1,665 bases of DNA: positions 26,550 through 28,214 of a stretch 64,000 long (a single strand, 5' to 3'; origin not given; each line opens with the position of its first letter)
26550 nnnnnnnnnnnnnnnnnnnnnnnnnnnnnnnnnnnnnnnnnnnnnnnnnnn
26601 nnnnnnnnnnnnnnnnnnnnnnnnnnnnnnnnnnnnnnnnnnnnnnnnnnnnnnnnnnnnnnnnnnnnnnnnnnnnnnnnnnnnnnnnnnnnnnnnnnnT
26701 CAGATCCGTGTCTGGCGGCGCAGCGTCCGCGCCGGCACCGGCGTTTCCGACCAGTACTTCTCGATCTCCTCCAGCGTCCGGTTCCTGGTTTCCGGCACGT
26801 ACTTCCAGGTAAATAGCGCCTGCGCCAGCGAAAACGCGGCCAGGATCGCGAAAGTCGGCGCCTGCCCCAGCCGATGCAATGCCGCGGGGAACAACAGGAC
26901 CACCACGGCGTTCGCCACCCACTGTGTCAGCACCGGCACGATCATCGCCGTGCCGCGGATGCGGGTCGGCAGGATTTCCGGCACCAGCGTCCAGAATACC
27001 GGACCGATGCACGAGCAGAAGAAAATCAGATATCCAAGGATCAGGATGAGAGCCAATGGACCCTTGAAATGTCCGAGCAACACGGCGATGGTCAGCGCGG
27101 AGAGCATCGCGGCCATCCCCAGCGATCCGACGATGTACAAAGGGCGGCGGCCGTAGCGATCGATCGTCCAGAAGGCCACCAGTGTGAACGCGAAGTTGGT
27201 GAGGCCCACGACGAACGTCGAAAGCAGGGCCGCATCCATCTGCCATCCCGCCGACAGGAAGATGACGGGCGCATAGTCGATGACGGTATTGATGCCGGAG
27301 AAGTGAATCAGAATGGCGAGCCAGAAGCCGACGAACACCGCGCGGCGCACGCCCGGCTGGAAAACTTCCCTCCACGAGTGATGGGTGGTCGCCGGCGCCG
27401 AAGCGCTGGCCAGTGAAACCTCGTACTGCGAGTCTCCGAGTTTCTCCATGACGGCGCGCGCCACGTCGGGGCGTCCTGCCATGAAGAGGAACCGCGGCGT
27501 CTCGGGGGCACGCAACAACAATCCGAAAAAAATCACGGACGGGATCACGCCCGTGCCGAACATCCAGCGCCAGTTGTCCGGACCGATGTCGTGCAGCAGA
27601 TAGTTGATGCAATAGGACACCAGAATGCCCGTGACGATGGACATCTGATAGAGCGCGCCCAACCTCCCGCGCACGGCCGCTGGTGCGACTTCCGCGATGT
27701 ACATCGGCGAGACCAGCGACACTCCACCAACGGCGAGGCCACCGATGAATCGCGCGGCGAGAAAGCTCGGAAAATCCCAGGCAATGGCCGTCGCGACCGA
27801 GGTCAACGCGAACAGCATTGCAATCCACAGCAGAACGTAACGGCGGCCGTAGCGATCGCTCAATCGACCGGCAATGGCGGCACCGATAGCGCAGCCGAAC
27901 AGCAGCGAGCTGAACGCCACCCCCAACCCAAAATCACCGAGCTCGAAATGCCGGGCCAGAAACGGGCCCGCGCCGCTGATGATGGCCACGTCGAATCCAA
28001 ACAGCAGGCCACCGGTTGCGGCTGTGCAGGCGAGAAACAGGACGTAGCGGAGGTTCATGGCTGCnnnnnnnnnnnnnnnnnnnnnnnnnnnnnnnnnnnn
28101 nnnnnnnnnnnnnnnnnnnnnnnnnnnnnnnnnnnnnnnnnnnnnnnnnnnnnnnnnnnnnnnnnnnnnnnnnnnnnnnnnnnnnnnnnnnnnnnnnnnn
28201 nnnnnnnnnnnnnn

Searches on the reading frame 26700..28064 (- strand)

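Call 9: search_protein_families(library=pfam, proteins=[window:26700-28064:-])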
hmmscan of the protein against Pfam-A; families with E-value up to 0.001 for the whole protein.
window:26700-28064:- (454 aa): 3 families
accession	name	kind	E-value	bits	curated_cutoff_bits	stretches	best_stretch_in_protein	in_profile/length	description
PF00083.30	Sugar_tr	-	4.8e-107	359.1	22.3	1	12-438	2-452/452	Sugar (and other) transporter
PF07690.21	MFS_1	-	1e-39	136.9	33.4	2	17-376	3-334/347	Major Facilitator Superfamily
PF06609.19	TRI12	-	5.3e-08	32.2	23.2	1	51-199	83-229/599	Fungal trichothecene efflux pump (TRI12)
